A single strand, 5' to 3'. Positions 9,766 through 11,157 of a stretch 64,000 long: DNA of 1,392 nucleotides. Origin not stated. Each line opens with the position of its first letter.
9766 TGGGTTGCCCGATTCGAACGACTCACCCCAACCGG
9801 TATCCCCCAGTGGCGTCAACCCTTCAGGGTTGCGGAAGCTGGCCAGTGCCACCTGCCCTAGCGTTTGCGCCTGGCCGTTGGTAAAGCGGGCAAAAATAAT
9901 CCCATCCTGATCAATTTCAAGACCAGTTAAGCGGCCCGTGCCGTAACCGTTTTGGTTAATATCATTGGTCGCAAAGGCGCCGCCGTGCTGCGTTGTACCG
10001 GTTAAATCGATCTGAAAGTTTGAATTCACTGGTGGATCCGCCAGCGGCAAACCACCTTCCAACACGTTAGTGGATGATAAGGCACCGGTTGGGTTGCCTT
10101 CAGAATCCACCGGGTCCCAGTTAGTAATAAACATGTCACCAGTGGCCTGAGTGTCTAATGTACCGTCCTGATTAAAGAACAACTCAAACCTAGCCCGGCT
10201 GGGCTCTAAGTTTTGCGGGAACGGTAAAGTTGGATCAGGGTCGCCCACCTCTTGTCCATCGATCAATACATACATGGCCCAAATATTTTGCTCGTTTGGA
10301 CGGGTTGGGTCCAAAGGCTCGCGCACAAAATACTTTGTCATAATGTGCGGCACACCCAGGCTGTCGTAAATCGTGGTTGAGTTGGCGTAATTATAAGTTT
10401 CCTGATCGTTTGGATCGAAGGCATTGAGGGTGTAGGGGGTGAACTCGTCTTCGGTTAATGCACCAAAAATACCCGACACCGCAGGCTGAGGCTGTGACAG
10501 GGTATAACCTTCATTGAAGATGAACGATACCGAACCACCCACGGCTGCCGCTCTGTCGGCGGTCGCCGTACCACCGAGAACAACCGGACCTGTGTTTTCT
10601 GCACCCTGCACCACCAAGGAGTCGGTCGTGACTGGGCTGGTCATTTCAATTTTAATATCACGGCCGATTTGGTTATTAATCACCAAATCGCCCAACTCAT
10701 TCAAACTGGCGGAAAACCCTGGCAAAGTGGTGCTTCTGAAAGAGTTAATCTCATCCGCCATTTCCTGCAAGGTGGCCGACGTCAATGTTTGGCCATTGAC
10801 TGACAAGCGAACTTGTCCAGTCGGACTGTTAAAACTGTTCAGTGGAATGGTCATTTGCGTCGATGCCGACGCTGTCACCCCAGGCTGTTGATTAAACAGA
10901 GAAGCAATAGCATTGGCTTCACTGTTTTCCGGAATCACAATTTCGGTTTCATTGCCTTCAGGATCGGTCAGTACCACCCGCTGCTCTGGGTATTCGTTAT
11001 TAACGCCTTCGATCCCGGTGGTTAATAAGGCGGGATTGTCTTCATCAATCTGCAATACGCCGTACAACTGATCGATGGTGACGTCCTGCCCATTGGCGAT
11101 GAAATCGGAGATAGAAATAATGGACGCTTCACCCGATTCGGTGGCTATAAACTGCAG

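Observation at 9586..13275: Giant hook protein FlgE (1229 aa), about three times the usual gammaproteobacterial size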

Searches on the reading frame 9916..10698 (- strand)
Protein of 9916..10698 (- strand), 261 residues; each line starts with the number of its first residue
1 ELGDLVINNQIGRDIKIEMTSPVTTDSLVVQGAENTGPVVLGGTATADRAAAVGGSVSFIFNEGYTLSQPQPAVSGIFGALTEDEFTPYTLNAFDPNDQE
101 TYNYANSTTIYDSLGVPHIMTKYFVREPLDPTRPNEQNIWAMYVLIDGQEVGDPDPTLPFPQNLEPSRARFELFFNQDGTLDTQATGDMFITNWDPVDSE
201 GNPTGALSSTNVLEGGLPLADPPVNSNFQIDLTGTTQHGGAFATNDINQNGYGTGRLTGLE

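Call 55: search_solved_structures(query=window:9916-10698:-, max_evalue=1, show_alignments=5)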
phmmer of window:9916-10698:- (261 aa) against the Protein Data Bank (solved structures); distinct sequences matched with E-value up to 1: 6.
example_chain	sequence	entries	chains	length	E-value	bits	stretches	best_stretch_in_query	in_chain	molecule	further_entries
9wx3_D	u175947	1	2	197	6.9e-12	48.9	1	86-254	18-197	Flagellar hook protein FlgE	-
9yee_Ce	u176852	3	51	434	9.4e-08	35.4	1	93-259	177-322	Flagellar hook protein FlgE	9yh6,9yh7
8z5u_D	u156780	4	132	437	2.2e-06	30.9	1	93-259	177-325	Flagellar hook protein FlgE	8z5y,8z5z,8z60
1wlg_A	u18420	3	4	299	0.019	18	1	92-186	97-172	Flagellar hook protein flgE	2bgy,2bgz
3a69_A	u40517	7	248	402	0.037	17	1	92-186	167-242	Flagellar hook protein flgE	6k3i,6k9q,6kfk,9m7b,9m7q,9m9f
6jzt_A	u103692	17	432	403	0.037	17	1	92-186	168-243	Flagellar hook protein FlgE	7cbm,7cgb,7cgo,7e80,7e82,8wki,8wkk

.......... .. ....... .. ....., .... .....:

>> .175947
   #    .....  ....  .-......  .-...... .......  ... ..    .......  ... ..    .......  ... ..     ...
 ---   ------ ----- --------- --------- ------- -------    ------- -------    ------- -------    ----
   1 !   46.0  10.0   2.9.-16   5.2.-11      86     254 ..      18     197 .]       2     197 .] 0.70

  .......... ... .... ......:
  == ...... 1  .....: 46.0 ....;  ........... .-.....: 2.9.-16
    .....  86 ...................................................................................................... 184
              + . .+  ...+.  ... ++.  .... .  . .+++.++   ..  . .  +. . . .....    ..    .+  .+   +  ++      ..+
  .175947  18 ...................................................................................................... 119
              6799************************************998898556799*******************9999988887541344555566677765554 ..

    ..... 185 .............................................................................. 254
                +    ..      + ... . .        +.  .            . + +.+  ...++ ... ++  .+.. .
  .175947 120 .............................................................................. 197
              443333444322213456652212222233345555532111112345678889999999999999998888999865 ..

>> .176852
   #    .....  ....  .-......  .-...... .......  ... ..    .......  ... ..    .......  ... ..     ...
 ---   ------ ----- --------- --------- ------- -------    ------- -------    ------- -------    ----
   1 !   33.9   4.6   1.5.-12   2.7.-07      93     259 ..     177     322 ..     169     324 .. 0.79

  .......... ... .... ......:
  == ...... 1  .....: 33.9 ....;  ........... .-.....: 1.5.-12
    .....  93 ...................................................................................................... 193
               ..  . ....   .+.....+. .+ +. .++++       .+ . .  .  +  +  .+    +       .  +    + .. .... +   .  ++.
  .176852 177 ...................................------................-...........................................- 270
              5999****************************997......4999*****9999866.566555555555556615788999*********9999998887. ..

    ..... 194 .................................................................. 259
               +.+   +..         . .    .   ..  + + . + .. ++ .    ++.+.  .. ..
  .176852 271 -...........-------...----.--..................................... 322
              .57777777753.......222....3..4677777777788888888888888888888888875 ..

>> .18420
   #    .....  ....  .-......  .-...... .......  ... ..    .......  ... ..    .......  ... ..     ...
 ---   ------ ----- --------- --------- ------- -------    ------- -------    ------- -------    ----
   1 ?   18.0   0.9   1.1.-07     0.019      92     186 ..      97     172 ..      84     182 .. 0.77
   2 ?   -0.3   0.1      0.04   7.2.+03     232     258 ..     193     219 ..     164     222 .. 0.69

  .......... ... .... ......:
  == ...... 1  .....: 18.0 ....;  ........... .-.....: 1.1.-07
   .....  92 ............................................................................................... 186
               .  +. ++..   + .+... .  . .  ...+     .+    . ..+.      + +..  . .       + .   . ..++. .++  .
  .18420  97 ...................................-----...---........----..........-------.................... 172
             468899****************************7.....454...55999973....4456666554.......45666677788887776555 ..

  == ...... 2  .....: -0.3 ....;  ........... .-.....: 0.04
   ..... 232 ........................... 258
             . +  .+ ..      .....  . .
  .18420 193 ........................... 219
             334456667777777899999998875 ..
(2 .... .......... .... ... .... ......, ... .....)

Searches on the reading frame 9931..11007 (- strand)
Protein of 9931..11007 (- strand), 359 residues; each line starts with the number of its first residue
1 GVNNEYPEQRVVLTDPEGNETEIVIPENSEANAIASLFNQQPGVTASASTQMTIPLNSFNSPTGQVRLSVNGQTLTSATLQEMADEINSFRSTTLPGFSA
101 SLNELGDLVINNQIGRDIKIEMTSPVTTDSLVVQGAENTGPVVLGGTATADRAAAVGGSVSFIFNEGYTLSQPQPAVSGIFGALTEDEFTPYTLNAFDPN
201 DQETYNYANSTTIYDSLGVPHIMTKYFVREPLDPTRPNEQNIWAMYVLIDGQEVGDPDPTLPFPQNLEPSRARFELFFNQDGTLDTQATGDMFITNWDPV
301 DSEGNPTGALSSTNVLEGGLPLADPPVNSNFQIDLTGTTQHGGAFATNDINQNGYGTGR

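Call 80: predict_structure(alignment_id=A3)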
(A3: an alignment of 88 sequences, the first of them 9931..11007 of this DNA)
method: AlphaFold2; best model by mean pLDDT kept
length: 359 residues; sequences in the alignment: 88
mean_pLDDT: 72.8   pTM: 0.47
mean pLDDT of the five models: 72.8, 71.1, 70.4, 69.4, 69.0
residues with pLDDT >= 90: 40; 70-90: 205; 50-70: 53; < 50: 61
segments of 3 or more residues with pLDDT < 50: 1-3, 182-206, 316-327, 341-359
pLDDT, mean of each block of 10 residues (from residue 1): 62 85 82 86 86 90 88 90 94 90 93 89 85 76 74 82 83 55 42 32 50 80 79 60 82 81 75 82 77 81 71 48 49 69 38 30
secondary structure, 60 per line:
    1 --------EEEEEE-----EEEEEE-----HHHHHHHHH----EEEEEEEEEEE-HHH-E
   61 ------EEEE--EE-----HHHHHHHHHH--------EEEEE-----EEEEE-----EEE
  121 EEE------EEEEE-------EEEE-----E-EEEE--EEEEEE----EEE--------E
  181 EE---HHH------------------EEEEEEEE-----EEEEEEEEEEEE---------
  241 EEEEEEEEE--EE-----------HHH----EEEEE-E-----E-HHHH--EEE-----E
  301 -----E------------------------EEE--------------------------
elements in order: E9-14 E20-25 H31-39 E44-54 E67-70 H80-89 E98-102 E108-112 E118-123 E130-134 E142-145 E153-156 E159-164 E169-171 E180-182 E207-214 E220-231 E241-249 E272-276 H286-289 E292-294 E331-333
